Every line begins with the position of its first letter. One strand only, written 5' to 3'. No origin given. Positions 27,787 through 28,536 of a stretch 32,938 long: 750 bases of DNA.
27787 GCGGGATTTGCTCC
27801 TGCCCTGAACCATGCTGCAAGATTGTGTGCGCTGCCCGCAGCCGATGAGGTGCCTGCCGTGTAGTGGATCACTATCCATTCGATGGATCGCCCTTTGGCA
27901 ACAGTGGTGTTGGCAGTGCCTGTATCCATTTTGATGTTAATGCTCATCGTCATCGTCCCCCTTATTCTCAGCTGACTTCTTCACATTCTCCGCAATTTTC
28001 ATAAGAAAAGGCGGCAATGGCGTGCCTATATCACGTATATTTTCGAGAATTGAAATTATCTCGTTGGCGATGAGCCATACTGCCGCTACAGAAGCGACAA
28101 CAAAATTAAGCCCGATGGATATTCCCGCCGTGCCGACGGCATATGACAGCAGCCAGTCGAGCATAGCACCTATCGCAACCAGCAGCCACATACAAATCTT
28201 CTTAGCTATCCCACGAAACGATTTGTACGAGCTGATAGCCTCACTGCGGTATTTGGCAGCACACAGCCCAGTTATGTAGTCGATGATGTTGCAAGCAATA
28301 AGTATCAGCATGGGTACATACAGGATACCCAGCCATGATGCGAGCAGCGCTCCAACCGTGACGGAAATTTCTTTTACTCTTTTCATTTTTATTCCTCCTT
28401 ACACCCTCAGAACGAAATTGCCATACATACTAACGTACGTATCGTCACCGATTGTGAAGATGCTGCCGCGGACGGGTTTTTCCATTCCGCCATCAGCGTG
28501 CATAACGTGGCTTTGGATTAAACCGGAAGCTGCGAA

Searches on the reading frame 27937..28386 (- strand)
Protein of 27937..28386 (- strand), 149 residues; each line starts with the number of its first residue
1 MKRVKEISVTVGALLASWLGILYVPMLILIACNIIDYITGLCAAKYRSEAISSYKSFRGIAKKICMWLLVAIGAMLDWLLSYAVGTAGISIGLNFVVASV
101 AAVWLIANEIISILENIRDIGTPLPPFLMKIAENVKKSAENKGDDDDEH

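Call 61: search_protein_families(library=pfam, proteins=[window:27937-28386:-], max_evalue=0.01)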
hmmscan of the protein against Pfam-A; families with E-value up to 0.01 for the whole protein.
window:27937-28386:- (149 aa): 1 family
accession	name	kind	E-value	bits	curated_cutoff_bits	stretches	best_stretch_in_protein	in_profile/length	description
PF05105.17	Phage_holin_4_1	-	1.1e-31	109.7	22.2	1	14-136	2-115/116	Bacteriophage holin family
